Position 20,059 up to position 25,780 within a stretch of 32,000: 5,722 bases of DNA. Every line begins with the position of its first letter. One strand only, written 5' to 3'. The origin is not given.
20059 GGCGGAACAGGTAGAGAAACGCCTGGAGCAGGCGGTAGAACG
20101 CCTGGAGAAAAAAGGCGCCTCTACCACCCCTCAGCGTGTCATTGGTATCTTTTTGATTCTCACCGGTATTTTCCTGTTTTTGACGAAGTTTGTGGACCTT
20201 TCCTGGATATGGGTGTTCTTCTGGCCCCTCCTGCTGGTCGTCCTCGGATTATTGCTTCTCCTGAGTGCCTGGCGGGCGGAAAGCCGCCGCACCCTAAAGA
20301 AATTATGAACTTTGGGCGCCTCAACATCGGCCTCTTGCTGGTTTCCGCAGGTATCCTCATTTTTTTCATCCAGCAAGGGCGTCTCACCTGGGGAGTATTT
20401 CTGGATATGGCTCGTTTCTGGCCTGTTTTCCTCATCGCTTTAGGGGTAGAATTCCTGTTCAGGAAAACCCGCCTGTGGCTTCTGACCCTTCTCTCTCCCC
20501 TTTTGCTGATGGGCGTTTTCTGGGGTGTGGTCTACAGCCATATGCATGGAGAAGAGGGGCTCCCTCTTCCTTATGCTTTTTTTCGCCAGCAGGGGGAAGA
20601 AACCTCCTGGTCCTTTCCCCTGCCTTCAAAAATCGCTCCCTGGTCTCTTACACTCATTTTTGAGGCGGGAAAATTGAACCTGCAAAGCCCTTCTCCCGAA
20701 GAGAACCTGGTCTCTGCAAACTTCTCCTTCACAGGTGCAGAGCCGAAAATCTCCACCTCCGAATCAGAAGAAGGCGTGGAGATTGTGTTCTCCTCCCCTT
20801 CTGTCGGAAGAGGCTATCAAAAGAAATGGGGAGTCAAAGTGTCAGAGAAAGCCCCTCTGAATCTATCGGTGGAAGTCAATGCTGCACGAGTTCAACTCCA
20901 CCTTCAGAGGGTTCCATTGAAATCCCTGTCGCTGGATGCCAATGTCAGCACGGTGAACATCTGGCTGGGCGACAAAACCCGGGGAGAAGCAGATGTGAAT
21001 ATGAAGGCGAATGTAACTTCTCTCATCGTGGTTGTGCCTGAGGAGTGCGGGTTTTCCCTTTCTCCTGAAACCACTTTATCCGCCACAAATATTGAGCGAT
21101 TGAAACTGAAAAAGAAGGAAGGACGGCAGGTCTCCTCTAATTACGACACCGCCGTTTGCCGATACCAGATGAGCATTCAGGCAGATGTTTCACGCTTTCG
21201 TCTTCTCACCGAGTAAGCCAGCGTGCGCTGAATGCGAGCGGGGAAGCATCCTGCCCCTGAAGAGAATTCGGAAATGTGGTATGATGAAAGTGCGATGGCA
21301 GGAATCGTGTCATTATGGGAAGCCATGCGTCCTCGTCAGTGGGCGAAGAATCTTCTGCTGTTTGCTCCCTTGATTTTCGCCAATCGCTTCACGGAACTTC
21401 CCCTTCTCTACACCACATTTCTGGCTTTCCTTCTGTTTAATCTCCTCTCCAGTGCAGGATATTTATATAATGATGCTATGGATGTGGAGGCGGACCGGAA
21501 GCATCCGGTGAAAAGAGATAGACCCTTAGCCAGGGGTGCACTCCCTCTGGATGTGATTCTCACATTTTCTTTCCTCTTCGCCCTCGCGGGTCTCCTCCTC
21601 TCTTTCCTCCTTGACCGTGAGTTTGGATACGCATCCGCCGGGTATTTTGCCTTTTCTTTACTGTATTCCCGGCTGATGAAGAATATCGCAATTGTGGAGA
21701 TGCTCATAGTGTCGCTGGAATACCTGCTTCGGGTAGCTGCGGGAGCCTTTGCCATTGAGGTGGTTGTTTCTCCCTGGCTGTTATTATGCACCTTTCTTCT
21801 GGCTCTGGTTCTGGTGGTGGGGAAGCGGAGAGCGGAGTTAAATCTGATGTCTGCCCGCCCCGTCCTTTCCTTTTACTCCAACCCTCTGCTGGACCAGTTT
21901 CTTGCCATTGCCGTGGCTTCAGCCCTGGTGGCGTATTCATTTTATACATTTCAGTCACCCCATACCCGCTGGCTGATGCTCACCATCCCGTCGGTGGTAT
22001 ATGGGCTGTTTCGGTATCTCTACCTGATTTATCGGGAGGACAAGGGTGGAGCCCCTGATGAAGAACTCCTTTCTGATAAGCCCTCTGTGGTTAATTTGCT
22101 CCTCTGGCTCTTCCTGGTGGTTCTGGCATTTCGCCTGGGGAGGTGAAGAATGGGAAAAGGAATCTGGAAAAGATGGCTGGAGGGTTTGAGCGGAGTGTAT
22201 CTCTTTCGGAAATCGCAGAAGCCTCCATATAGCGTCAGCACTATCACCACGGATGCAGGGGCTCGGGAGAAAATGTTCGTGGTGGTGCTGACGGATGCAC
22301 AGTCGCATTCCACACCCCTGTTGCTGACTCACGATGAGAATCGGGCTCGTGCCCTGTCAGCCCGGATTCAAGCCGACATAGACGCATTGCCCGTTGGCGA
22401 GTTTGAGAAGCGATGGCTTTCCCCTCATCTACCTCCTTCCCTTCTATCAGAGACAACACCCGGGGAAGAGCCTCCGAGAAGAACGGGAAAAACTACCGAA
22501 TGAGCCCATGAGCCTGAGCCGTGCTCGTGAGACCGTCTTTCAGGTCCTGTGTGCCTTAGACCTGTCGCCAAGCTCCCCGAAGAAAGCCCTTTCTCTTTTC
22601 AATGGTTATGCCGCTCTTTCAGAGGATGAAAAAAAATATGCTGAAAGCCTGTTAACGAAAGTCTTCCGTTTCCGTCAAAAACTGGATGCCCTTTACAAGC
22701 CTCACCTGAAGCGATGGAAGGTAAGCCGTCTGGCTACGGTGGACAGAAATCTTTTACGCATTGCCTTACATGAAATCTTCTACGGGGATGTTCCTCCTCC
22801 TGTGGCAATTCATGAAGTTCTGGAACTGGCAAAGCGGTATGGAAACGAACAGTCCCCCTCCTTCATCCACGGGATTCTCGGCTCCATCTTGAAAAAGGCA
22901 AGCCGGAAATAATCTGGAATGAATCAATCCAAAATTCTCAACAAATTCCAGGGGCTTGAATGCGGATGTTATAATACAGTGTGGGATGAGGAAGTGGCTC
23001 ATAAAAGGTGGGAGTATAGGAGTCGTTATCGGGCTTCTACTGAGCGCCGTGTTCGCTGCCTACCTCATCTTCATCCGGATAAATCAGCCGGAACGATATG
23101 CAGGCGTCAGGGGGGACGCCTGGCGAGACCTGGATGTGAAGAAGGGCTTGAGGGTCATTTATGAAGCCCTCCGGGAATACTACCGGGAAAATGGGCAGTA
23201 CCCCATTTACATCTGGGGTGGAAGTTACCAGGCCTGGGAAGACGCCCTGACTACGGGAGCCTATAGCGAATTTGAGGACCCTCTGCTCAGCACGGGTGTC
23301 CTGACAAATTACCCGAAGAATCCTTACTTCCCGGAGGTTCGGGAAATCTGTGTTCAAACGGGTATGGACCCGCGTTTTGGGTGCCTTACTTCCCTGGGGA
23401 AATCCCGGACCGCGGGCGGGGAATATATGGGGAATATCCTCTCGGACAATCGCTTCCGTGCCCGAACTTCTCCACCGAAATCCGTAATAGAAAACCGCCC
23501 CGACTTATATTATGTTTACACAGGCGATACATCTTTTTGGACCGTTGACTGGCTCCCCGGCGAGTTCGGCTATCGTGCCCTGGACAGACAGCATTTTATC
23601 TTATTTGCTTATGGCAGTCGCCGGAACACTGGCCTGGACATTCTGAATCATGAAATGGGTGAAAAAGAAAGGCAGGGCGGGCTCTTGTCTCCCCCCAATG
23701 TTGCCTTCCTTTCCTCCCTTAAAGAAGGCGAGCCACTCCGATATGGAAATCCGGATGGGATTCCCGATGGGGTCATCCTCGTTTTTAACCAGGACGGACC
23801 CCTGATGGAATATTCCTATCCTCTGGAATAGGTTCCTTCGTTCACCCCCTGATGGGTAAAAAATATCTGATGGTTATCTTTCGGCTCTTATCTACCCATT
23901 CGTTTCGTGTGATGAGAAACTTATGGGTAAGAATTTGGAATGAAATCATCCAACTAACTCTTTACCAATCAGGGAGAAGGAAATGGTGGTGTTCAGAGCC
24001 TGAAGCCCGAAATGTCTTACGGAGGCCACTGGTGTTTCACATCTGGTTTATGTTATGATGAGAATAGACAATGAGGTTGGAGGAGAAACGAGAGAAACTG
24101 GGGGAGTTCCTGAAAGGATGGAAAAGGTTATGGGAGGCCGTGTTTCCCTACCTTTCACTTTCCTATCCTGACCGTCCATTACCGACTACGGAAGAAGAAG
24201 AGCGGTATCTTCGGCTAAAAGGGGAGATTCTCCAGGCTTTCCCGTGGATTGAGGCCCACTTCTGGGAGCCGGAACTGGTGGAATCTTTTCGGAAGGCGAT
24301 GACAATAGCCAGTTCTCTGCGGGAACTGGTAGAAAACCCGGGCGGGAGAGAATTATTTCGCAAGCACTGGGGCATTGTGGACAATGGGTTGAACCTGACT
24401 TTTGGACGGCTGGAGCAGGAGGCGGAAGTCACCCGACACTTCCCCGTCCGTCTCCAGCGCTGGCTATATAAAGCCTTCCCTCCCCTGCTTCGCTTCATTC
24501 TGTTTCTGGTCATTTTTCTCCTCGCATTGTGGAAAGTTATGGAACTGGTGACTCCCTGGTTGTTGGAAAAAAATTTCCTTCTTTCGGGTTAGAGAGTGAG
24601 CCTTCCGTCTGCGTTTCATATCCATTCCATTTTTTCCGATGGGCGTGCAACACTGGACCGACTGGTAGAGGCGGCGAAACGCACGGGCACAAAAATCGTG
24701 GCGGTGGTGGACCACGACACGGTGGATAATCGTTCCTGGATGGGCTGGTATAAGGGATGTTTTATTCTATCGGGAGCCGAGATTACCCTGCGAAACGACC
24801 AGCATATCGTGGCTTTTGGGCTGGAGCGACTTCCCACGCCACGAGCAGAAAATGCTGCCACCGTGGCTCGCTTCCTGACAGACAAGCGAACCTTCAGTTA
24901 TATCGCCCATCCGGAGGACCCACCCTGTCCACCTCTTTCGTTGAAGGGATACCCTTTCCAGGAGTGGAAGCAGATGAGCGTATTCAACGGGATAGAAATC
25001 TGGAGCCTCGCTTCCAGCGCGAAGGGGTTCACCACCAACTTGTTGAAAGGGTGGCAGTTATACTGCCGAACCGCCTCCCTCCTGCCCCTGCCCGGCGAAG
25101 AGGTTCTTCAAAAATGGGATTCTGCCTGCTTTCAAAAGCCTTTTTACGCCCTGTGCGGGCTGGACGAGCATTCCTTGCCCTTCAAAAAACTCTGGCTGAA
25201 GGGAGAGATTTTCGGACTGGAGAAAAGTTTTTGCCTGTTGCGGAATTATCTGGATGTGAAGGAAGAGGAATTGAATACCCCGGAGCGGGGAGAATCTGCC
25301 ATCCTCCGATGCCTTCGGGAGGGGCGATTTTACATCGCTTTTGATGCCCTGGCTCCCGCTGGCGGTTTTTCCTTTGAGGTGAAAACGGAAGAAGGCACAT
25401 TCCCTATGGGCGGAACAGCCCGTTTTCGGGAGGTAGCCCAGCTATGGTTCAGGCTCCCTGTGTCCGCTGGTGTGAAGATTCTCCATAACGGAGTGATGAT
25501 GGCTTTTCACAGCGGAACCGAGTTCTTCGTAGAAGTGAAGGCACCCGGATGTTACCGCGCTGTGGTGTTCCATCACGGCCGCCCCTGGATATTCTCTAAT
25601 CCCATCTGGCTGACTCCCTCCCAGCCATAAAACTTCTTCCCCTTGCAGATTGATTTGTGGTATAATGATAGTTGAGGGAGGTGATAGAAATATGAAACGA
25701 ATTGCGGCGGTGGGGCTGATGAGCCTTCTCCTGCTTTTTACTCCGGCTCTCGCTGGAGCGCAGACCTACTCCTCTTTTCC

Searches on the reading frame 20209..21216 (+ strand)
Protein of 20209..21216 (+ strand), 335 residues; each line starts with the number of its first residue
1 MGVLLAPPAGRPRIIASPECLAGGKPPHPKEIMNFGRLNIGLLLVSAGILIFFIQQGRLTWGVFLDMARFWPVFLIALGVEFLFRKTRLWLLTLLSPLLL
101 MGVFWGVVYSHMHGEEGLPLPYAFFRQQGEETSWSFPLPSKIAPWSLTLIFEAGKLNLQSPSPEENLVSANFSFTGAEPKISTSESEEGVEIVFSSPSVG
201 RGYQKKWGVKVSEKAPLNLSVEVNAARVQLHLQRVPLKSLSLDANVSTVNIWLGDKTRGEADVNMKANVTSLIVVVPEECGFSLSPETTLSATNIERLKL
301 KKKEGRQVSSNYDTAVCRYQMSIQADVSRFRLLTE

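Call 9: search_protein_families(library=pfam, proteins=[window:20209-21216:+], max_evalue=0.001)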
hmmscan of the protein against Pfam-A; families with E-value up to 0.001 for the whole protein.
window:20209-21216:+ (335 aa): 3 families
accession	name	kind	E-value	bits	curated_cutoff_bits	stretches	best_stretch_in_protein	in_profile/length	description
PF18917.5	LiaI-LiaF-like_TM1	-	0.00011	22.6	27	1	40-83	3-42/42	LiaI-LiaF-like transmembrane region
PF17115.11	Toast_rack_N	-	0.00023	21.8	22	1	146-223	7-90/92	N-terminal domain of toast_rack, DUF2154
PF22570.1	LiaF-TM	-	0.00078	20.7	27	0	40-101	2-65/98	LiaF transmembrane domain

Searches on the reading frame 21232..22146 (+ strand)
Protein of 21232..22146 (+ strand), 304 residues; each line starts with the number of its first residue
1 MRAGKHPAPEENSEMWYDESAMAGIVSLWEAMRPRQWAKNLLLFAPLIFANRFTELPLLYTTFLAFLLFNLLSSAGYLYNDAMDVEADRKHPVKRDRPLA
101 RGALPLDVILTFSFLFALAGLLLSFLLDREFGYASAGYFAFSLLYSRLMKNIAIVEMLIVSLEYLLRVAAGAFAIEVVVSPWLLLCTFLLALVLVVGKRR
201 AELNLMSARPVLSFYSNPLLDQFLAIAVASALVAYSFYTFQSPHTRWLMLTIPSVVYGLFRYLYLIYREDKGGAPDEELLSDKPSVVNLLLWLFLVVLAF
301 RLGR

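Call 9: search_protein_families(library=pfam, proteins=[window:21232-22146:+], max_evalue=0.001)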
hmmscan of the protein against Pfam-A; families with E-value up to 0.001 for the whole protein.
window:21232-22146:+ (304 aa): 1 family
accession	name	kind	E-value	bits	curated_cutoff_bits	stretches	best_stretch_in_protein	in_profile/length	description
PF01040.23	UbiA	-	1.1e-19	71.1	34.2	1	54-271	17-237/250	UbiA prenyltransferase family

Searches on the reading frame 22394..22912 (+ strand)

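Call 9: search_protein_families(library=pfam, proteins=[window:22394-22912:+], max_evalue=0.001)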
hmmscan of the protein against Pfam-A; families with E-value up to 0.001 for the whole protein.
window:22394-22912:+ (172 aa): 1 family
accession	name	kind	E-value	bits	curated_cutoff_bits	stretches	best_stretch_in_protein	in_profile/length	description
PF01029.23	NusB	-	5e-28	98.6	23.1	1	43-167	2-133/133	NusB family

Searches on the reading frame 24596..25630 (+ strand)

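Call 10: search_protein_families(library=pfam, proteins=[window:24596-25630:+], max_evalue=0.001)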
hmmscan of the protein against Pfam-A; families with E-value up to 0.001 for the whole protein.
window:24596-25630:+ (344 aa): 1 family
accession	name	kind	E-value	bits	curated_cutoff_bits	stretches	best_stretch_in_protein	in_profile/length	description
PF02811.25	PHP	-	0.00015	22.6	26.4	1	7-43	2-40/164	PHP domain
